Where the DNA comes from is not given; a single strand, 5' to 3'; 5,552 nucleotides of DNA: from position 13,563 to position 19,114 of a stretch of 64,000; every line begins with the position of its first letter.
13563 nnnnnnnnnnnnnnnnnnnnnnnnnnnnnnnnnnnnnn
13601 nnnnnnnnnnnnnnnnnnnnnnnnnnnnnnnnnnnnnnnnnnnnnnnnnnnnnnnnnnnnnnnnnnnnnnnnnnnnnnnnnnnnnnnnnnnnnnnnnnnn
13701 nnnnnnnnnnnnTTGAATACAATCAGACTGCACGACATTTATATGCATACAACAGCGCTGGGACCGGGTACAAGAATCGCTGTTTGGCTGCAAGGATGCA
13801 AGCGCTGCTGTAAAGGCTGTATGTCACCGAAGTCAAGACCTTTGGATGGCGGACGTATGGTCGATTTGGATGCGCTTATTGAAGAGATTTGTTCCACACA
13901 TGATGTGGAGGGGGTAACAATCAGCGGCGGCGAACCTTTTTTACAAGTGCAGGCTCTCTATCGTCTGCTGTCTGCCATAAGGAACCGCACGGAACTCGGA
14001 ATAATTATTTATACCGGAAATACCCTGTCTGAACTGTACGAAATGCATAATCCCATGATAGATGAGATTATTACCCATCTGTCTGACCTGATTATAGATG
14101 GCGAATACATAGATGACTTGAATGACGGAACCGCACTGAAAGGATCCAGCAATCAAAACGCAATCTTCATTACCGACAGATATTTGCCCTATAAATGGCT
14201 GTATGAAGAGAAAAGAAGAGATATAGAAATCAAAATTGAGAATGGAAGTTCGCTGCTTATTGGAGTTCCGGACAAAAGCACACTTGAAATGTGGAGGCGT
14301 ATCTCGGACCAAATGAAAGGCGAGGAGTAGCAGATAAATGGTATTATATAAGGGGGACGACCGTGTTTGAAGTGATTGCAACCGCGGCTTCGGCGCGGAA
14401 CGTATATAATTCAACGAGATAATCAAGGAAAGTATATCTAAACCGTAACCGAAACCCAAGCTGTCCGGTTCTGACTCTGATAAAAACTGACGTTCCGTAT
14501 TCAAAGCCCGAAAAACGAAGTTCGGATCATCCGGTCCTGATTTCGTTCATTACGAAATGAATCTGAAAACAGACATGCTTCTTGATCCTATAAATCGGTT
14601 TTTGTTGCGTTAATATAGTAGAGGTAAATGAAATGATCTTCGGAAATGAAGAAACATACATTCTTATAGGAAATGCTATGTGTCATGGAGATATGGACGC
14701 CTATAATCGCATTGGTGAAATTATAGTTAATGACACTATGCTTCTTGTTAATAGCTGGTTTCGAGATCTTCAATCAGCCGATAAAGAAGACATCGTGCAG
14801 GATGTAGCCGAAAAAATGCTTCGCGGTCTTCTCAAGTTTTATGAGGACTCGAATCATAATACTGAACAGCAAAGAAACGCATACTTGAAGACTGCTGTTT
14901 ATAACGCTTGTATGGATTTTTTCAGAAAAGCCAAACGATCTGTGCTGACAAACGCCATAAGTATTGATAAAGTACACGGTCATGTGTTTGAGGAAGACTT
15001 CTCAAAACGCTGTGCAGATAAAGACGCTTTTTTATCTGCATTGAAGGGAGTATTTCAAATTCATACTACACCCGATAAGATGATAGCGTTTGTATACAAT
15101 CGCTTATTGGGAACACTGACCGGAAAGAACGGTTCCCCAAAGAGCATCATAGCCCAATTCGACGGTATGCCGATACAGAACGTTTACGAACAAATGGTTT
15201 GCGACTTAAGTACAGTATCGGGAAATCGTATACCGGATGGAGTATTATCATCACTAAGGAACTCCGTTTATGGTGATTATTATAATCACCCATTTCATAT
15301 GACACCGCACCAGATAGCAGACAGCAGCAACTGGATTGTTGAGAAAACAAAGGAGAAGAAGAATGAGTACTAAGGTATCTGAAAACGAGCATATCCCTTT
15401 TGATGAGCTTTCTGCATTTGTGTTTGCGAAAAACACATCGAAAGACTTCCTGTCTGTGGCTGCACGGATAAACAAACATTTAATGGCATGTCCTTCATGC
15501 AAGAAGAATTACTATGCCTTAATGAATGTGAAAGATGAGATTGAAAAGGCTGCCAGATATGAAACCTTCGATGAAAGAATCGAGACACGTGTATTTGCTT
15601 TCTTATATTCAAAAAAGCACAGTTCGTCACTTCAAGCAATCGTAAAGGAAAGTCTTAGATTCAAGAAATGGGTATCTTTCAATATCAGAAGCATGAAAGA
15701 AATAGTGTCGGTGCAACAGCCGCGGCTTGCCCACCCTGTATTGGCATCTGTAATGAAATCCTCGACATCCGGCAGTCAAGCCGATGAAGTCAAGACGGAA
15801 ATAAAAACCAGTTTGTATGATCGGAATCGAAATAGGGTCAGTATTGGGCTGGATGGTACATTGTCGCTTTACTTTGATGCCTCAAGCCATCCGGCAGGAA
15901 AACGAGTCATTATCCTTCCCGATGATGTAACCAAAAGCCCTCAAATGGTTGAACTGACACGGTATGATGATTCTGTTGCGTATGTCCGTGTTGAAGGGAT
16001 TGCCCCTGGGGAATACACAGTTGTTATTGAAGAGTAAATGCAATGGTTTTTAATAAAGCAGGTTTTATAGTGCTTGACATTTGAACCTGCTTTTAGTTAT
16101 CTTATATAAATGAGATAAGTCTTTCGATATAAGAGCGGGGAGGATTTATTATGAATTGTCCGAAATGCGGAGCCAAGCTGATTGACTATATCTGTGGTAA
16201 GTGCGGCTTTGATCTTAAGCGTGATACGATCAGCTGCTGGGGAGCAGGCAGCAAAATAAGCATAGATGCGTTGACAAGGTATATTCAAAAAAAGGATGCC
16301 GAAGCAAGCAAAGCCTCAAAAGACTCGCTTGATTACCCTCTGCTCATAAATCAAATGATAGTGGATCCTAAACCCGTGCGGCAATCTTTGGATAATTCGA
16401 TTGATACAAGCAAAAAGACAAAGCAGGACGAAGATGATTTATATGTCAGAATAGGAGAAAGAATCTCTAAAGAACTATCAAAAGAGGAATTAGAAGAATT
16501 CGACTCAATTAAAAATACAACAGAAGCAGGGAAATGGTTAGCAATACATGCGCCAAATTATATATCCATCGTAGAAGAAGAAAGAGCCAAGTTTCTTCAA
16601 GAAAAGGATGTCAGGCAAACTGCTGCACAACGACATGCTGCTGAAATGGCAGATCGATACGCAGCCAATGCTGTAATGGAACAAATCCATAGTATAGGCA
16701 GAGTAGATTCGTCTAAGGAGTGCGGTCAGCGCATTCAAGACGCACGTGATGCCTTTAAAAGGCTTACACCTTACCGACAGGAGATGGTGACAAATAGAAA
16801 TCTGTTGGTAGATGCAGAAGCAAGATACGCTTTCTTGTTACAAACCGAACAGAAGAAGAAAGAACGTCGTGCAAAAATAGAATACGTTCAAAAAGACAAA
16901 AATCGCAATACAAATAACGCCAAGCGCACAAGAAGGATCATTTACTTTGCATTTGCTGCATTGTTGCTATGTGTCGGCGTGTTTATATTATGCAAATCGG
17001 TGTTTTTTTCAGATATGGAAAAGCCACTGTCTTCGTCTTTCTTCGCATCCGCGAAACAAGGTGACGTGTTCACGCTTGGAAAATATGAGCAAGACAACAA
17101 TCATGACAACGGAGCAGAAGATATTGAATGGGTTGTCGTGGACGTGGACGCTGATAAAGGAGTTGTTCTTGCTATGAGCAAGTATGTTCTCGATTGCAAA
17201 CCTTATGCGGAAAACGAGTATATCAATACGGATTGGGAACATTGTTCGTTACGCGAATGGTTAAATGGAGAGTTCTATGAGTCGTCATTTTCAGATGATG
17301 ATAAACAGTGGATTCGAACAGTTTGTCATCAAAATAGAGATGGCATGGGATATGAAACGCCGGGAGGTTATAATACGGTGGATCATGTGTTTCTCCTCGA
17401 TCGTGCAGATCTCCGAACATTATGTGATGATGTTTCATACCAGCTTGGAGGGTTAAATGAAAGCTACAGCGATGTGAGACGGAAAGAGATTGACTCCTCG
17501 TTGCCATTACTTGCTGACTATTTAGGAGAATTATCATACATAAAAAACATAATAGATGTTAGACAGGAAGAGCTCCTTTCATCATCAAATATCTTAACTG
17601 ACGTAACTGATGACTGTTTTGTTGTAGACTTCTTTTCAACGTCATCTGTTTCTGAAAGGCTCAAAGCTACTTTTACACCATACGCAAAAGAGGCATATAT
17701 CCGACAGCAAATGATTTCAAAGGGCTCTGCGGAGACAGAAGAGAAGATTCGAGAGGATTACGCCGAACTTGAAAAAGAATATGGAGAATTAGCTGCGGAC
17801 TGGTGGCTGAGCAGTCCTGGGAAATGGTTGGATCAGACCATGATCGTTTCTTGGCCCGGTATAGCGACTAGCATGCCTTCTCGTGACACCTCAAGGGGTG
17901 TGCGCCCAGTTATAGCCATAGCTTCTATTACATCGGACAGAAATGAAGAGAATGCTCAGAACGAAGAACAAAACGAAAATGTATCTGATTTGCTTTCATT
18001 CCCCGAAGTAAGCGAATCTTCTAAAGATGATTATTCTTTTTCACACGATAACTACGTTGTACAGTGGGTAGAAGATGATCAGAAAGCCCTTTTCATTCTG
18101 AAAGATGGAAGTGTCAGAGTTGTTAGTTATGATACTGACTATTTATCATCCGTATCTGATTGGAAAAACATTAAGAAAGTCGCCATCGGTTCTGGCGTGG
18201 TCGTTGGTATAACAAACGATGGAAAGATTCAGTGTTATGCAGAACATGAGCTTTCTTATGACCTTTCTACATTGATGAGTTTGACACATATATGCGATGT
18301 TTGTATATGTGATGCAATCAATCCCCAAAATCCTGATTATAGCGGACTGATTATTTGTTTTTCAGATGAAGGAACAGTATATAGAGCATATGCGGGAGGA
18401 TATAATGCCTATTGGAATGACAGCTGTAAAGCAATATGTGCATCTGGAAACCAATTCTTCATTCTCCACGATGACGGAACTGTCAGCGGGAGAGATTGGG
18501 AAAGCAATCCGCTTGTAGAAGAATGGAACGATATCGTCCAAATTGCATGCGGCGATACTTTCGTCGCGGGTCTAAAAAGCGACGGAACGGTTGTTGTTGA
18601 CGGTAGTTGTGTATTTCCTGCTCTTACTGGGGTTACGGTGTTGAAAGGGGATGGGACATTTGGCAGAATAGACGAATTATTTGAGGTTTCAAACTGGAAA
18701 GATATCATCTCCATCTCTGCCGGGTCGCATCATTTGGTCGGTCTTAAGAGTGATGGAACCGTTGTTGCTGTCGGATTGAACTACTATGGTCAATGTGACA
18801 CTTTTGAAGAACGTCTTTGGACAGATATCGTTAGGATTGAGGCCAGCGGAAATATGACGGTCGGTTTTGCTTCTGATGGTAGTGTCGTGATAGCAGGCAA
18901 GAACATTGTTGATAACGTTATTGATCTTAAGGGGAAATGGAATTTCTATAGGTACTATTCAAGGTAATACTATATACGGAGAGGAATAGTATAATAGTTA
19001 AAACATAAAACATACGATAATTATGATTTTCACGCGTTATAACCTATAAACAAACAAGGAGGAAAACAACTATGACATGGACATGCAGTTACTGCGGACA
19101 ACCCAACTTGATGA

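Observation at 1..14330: Hsp70-centred operon of coiled-coil, zinc-ribbon, protease and HerA/FtsK proteins: candidate uncharacterised NTP-dependent conflict system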

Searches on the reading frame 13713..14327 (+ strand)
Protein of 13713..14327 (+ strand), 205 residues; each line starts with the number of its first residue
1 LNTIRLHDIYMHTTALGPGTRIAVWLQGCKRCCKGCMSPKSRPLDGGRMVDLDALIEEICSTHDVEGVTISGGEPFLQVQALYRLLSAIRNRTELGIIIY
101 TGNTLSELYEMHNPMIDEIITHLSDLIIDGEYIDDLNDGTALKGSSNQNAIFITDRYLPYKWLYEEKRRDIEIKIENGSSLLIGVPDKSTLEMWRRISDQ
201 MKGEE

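Call 7: search_protein_families(library=pfam, max_evalue=0.01, proteins=[window:13713-14327:+])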
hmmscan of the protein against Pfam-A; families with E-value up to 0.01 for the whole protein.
window:13713-14327:+ (205 aa): 2 families
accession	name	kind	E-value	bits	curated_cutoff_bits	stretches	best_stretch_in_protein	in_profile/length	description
PF13353.11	Fer4_12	-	5.4e-28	98.4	22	1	16-150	2-136/137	4Fe-4S single cluster domain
PF04055.27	Radical_SAM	-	4.9e-07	30.5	29.5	1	27-107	5-90/166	Radical SAM superfamily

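Call 16: search_protein_families(library=ncbifam, max_evalue=0.01, proteins=[window:13713-14327:+])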
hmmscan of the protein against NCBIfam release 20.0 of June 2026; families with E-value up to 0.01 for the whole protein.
window:13713-14327:+ (205 aa): 20 families
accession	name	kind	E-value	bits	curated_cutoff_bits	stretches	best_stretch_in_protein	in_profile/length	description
TIGR02491.1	NrdG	equivalog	4.1e-27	95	126.1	1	6-151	2-151/154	anaerobic ribonucleoside-triphosphate reductase activating protein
TIGR02493.1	PFLA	equivalog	5.6e-16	58.6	231.75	1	6-118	2-118/235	pyruvate formate-lyase-activating protein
NF008335.0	PRK11121.1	equivalog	9.3e-16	58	199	1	7-149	4-149/154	anaerobic ribonucleoside-triphosphate reductase-activating protein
NF008356.0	PRK11145.1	equivalog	4.7e-13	49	375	1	4-151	5-151/246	pyruvate formate lyase 1-activating protein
TIGR02826.1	RNR_activ_nrdG3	equivalog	4.6e-12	46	151.7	1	21-153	17-138/148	anaerobic ribonucleoside-triphosphate reductase activating protein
TIGR04041.1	activase_YjjW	hypoth_equivalog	9.8e-12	44.8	250.2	2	53-120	96-164/276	YjjW family glycine radical enzyme activase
TIGR02495.1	NrdG2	equivalog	4.2e-09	36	131.15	1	23-102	20-98/193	anaerobic ribonucleoside-triphosphate reductase activating protein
TIGR02494.1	PFLE_PFLC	subfamily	6.1e-09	35.5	174.35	1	67-120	126-179/293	glycyl-radical enzyme activating protein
NF033717.2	HPDL_rSAM_activ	equivalog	4.9e-08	32.6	420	1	5-43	5-43/311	4-hydroxyphenylacetate decarboxylase activase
NF048010.1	SfplDhtActHpsHDes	equivalog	7e-08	31.6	430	1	66-122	133-189/298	(2S)-3-sulfopropanediol dehydratase activating enzyme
NF033719.1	ind_deCO2_activ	equivalog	4.4e-07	29.5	425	0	64-121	129-186/302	indoleacetate decarboxylase activase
NF043069.1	T4HPD_activ_SAM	equivalog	9e-07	28.5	425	1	64-126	123-182/299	trans-4-hydroxy-L-proline dehydratase activase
TIGR03977.1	rSAM_pair_HxsC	equivalog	1.9e-06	27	267.9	1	28-93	34-97/292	His-Xaa-Ser system radical SAM maturase HxsC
NF048008.1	SfplDhtActHpfHKleb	equivalog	7.6e-06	25.4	500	0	8-41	4-37/308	(2S)-3-sulfopropanediol dehydratase activating enzyme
TIGR04349.1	rSAM_QueE_gams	hypoth_equivalog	1.4e-05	24.9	300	1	22-91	22-87/210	7-carboxy-7-deazaguanine synthase QueE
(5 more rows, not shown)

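Call 38: search_protein_families(library=phrogs, max_evalue=0.001, proteins=[window:13713-14327:+])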
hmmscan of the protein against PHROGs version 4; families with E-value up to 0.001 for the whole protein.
window:13713-14327:+ (205 aa): 2 families
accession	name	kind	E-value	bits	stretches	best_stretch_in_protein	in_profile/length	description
phrog_626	-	DNA, RNA and nucleotide metabolism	4.7e-26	92.3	1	5-155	2-155/164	anaerobic ribonucleotide reductase small subunit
phrog_2076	-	moron, auxiliary metabolic gene and host takeover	1e-06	29.5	1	16-90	29-110/247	QueE-like radical SAM domain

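Call 105: search_solved_structures(query=window:13713-14327:+, max_evalue=0.001)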
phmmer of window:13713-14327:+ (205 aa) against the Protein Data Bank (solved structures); distinct sequences matched with E-value up to 0.001: 2.
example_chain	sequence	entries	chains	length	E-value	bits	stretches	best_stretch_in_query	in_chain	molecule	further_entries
3c8f_A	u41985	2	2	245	1.5e-07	34.3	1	5-150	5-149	Pyruvate formate-lyase 1-activating enzyme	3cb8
8fo0_A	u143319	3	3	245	1.1e-06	31.5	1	5-150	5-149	Pyruvate formate-lyase 1-activating enzyme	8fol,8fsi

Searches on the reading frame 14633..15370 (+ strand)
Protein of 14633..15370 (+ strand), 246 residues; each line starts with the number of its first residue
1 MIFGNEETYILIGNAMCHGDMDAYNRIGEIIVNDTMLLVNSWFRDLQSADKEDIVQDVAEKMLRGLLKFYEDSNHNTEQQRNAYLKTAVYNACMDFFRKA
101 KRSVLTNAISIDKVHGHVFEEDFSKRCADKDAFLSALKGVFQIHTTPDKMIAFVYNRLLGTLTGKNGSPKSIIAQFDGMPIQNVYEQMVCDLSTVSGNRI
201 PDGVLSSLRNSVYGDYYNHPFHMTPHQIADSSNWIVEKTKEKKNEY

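Call 7: search_protein_families(library=pfam, max_evalue=0.01, proteins=[window:14633-15370:+])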
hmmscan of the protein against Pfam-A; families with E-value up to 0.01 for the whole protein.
window:14633-15370:+ (246 aa): 1 family
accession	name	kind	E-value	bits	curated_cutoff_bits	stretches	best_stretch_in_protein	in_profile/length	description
PF04542.20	Sigma70_r2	-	0.00097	19.3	24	1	48-102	20-70/71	Sigma-70 region 2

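Call 16: search_protein_families(library=ncbifam, max_evalue=0.01, proteins=[window:14633-15370:+])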
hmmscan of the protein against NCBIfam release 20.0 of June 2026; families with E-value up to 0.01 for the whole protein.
window:14633-15370:+ (246 aa): 6 families
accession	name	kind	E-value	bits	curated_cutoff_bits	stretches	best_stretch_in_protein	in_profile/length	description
NF041236.1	CAS_III-E_sigma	exception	6.1e-05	23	100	1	27-112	27-109/206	type III-E CRISPR-associated RpoE-like sigma factor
TIGR02985.1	Sig70_bacteroi1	subfamily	0.00016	21.9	126.4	1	48-103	25-74/162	RNA polymerase sigma-70 factor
NF007222.0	PRK09640.1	equivalog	0.00032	20.3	194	1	48-116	50-113/188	RNA polymerase sigma factor SigX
TIGR02952.1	Sig70_famx2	equivalog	0.00049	20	206.45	1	48-138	35-117/170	ECF subfamily RNA polymerase sigma factor, BldN family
TIGR02937.1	sigma70-ECF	superfamily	0.00065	19.4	42.9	1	48-114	25-85/165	sigma-70 family RNA polymerase sigma factor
NF053879.1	RNAPolSigSigVBac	equivalog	0.0047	16.6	190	1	48-115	28-89/160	RNA polymerase sigma factor SigV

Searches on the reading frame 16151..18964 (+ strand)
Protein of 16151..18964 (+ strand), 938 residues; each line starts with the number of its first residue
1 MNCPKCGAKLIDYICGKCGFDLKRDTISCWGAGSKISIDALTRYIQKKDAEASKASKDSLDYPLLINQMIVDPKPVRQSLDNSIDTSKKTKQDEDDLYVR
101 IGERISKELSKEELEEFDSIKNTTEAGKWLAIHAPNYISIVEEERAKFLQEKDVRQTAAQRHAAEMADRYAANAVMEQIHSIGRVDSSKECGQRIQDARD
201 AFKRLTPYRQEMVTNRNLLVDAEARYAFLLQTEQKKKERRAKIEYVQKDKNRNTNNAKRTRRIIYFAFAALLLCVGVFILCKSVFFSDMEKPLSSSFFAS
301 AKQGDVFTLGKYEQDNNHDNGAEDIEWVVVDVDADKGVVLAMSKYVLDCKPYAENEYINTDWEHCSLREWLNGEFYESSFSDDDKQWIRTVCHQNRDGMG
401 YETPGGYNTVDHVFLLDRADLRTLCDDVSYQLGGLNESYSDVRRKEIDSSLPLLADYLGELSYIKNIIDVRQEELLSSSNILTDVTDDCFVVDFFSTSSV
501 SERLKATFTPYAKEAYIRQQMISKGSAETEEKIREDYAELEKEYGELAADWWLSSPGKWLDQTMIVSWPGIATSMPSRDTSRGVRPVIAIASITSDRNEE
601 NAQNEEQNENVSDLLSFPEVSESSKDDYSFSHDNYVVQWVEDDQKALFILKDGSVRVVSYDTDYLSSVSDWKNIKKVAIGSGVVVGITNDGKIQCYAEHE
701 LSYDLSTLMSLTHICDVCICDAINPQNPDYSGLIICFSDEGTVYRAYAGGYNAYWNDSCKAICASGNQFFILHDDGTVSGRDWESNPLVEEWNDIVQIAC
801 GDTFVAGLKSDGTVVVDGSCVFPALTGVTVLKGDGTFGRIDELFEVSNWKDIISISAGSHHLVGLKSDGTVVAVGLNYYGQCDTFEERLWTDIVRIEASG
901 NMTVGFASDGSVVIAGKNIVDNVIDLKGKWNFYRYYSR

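Call 7: search_protein_families(library=pfam, max_evalue=0.01, proteins=[window:16151-18964:+])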
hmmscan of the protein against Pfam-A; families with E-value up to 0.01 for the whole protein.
window:16151-18964:+ (938 aa): 3 families
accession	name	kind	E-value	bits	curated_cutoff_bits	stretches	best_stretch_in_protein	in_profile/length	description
PF19789.6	DUF6273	-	2.3e-16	60.6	23.5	1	337-420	2-92/172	Domain of unknown function (DUF6273)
PF25390.1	WD40_RLD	-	4.5e-13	49.7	150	1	779-918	128-273/363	RCC1-like domain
PF13540.12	RCC1_2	-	2e-12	47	22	2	852-881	1-30/30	Regulator of chromosome condensation (RCC1) repeat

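Call 16: search_protein_families(library=ncbifam, max_evalue=0.01, proteins=[window:16151-18964:+])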
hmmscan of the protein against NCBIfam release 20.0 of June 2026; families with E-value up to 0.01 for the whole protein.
window:16151-18964:+ (938 aa): 0 families
